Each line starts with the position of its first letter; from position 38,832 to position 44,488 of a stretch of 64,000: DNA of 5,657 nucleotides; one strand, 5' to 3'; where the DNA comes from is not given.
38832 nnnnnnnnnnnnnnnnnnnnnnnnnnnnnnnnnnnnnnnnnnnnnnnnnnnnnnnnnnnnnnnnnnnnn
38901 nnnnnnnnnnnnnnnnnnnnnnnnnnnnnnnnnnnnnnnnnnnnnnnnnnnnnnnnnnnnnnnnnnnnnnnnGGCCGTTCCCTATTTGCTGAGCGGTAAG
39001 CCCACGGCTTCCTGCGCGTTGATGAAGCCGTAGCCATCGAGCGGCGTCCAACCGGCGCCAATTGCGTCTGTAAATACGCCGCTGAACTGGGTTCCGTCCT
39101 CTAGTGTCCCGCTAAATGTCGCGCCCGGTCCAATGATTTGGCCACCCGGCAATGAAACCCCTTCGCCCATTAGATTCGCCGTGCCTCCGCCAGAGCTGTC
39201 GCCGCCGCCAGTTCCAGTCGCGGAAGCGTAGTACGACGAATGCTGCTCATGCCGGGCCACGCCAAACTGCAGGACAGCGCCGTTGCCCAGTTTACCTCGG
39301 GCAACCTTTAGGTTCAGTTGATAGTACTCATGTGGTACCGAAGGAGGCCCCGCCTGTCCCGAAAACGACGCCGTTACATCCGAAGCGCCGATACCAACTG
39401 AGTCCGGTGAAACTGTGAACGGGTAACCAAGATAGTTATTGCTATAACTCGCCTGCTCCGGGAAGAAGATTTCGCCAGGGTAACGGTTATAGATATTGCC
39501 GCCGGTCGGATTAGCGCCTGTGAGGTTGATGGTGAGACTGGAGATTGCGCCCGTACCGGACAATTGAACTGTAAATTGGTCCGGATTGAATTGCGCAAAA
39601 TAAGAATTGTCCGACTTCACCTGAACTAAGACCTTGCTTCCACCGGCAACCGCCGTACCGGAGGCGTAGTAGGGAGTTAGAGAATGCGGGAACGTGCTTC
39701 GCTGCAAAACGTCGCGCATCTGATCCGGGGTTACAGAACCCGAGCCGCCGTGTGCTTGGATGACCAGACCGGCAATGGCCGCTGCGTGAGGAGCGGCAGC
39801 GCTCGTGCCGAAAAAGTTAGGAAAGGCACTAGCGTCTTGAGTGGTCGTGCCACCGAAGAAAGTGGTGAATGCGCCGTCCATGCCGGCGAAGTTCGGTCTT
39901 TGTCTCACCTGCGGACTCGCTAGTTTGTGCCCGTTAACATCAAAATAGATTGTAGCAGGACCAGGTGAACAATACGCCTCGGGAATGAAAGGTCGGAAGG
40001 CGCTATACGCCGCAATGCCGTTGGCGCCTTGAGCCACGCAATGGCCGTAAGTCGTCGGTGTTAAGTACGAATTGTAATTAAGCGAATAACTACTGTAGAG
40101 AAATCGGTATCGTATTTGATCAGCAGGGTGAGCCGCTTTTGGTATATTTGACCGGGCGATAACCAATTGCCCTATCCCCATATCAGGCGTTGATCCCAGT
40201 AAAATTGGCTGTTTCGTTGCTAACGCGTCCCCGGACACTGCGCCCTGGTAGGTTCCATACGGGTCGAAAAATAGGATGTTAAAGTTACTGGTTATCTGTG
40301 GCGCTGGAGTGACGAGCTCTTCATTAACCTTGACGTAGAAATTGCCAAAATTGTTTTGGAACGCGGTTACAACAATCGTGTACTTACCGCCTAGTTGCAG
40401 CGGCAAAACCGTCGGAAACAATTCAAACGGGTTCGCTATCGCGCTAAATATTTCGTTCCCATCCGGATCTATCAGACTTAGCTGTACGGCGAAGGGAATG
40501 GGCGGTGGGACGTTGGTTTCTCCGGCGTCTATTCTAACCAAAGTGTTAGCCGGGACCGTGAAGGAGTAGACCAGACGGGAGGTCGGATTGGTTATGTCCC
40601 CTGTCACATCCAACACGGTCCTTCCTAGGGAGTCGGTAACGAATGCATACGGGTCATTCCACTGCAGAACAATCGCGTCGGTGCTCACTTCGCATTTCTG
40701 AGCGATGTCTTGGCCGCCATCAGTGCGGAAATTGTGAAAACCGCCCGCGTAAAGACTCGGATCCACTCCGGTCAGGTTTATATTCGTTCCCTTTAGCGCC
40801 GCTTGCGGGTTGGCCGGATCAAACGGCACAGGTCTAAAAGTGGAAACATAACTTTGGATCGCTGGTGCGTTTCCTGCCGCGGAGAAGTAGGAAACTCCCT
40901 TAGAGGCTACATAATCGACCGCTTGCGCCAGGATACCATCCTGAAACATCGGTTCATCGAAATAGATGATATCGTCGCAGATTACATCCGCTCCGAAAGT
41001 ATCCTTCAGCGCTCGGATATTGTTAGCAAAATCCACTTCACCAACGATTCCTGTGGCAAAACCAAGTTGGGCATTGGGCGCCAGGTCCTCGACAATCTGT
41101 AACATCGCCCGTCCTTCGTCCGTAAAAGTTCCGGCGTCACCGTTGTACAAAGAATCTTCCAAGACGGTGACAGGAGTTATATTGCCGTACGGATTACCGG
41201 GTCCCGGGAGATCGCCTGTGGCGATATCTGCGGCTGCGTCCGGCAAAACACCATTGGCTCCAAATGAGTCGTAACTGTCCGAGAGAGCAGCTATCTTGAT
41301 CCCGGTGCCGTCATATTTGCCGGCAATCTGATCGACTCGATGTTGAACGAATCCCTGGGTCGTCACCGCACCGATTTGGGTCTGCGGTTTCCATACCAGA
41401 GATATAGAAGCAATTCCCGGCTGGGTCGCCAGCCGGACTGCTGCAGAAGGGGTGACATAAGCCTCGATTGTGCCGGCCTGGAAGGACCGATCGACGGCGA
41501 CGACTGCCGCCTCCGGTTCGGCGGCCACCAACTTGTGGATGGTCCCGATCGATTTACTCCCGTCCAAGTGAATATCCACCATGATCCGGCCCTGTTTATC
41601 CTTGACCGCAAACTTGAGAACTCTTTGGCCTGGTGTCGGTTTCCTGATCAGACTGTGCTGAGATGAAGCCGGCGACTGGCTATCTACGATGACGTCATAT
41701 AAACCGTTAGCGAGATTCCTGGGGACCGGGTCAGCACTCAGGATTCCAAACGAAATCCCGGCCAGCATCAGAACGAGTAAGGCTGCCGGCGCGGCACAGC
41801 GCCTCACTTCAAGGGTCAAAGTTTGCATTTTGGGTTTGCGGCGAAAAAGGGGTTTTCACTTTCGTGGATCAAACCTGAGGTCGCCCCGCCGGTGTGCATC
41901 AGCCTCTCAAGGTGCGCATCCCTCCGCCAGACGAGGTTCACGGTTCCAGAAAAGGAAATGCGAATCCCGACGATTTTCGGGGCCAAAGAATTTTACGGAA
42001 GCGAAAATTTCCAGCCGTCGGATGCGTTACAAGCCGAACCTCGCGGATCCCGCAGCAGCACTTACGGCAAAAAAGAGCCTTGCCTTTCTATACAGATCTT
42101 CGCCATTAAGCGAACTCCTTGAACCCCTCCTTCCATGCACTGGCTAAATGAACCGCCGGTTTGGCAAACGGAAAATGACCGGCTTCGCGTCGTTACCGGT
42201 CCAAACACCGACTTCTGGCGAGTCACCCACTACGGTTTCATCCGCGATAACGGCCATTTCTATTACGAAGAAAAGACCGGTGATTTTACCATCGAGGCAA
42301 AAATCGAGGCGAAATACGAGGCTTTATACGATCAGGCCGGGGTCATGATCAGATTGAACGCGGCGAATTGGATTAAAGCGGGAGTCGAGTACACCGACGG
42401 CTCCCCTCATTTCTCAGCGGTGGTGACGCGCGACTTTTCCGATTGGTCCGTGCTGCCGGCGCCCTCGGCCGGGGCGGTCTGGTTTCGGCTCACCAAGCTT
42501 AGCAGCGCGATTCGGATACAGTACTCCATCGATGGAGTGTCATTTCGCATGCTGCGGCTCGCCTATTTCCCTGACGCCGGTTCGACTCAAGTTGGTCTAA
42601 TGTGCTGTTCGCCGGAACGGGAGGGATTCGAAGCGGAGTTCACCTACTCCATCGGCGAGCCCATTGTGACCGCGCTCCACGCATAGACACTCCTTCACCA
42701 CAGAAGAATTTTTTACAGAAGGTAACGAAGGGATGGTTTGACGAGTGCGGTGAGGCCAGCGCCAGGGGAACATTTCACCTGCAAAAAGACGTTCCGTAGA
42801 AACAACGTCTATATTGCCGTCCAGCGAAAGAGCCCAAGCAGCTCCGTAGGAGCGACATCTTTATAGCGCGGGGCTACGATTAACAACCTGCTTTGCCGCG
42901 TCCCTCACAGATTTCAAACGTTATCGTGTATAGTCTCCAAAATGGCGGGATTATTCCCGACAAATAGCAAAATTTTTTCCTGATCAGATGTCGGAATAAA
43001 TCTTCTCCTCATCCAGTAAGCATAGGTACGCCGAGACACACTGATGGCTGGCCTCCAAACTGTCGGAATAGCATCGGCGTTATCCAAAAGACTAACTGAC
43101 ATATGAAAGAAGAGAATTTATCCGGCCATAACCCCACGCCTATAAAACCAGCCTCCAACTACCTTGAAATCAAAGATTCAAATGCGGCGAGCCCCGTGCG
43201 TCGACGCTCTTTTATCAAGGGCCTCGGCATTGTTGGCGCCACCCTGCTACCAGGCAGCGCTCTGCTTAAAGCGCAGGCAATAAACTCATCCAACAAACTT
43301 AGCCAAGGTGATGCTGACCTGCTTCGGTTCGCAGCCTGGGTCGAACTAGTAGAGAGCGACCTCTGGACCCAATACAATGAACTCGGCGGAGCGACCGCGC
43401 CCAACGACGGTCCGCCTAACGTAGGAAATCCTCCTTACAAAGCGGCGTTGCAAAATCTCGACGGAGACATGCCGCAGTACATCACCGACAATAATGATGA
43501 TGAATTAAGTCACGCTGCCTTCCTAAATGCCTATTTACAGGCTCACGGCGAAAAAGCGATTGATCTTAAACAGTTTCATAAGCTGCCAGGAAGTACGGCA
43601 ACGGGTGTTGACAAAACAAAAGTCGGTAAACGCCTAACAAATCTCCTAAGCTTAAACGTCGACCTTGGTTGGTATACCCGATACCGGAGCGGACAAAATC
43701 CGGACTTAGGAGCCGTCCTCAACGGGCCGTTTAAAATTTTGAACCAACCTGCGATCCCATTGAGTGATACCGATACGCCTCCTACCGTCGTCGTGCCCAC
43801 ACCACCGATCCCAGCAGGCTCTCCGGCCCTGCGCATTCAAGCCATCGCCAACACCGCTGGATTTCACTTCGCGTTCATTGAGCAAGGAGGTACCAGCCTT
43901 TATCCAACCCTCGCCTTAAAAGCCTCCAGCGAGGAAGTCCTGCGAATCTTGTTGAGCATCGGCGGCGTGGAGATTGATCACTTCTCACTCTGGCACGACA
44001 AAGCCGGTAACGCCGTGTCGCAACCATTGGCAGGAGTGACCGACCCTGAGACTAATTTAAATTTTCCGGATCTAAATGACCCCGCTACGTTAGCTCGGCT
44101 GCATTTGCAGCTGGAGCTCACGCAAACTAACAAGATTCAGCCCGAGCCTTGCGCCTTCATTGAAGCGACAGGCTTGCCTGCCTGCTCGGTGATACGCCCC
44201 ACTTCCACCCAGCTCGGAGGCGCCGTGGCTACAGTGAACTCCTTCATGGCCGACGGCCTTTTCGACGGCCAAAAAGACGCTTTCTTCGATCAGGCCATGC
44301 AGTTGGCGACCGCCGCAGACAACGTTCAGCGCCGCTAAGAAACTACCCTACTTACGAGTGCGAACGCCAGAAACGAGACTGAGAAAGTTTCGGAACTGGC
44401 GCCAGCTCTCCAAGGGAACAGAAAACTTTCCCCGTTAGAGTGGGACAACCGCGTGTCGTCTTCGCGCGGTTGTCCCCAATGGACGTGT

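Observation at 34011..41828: Three-peptidase operon whose two S8-like members have no histidine where the catalytic His should be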

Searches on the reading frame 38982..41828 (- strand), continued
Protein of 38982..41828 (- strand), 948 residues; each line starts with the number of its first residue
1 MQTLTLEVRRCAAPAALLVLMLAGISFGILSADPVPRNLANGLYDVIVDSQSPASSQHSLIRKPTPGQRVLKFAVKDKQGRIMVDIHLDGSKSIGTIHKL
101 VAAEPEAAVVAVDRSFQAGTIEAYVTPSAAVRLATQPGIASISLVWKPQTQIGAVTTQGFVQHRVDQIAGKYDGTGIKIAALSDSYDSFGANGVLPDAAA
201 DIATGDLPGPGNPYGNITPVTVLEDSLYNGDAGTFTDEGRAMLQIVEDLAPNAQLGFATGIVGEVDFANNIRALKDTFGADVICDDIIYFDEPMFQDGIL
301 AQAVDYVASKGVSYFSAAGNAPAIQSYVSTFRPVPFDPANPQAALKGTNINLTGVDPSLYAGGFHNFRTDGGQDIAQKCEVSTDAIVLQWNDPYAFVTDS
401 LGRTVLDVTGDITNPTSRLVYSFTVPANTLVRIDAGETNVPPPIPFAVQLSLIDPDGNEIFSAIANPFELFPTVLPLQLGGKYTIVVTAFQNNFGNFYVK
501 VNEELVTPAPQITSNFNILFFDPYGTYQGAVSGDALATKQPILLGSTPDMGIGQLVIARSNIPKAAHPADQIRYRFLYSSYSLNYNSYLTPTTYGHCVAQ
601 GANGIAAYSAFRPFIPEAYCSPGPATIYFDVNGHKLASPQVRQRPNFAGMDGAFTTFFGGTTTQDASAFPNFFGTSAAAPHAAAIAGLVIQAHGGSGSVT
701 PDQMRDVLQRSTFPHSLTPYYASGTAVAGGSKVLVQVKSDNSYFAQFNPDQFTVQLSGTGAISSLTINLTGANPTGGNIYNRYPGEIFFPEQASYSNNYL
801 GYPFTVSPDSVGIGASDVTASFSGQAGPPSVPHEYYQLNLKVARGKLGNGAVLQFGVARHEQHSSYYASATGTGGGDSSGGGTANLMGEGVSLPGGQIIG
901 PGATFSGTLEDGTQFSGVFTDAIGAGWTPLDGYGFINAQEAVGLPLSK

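Call 52: search_protein_representatives(alignment_id=A1)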
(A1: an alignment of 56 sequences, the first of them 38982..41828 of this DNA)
Query: 56 sequences, 935 profile positions. Proteins with E-value up to 0.001 (for the whole library): 13451; up to 1e-10: 8787; up to 1e-30: 4776. The best 150 are listed.
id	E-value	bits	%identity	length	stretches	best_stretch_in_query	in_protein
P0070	0.0e+00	1357.3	-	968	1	12-933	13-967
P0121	0.0e+00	1315.4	-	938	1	12-934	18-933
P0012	0.0e+00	1315.3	-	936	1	9-934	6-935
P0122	0.0e+00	1204.4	-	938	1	21-934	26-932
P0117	0.0e+00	1201.4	-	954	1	12-934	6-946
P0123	0.0e+00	1192.3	-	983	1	10-932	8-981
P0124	0.0e+00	1107.4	-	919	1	17-933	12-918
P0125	0.0e+00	1095.7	-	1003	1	8-934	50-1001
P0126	0.0e+00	1078.6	-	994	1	9-934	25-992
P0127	0.0e+00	1066.4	-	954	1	15-934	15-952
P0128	0.0e+00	1059.0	-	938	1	14-933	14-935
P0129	0.0e+00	1034.5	-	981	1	22-933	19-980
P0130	1.2e-297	1006.3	-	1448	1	35-932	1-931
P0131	1.7e-296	1002.6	-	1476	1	15-933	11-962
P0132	3.4e-294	994.9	-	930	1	16-932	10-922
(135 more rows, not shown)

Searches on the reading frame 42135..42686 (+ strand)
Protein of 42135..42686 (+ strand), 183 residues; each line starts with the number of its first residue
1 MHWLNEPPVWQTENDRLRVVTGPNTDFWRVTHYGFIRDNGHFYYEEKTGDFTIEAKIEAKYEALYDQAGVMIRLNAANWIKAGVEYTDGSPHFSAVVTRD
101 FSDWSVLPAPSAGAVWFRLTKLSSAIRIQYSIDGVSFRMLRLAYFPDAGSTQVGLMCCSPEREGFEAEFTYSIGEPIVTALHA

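Call 51: search_protein_families(library=pfam, proteins=[window:42135-42686:+], max_evalue=0.001)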
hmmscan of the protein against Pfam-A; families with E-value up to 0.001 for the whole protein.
window:42135-42686:+ (183 aa): 2 families
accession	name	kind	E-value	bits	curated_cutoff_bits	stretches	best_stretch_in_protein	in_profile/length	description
PF07081.18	DUF1349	-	3.7e-67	225.9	32.4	1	3-171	1-173/179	Protein of unknown function (DUF1349)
PF17851.8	GH43_C2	-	5.1e-05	23.5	22.7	1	50-167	59-195/203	Beta xylosidase C-terminal Concanavalin A-like domain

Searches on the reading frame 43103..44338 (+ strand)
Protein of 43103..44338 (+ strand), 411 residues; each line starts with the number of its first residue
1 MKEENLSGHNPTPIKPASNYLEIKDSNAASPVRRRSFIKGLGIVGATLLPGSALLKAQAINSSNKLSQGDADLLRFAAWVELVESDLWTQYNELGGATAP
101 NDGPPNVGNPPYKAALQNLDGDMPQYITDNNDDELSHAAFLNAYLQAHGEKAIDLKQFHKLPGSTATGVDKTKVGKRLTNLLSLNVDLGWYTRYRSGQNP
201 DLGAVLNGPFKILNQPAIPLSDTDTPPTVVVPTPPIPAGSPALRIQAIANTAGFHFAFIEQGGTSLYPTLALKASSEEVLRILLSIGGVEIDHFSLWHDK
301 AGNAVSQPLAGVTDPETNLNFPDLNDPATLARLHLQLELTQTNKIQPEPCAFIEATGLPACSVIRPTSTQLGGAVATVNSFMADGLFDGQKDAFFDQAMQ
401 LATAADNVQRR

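Call 51: search_protein_families(library=pfam, proteins=[window:43103-44338:+], max_evalue=0.001)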
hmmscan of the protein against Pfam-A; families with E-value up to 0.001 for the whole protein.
window:43103-44338:+ (411 aa): 1 family
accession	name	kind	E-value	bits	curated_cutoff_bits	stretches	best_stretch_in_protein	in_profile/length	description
PF13668.12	Ferritin_2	-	8.5e-08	32.9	24.7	0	69-156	1-72/138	Ferritin-like domain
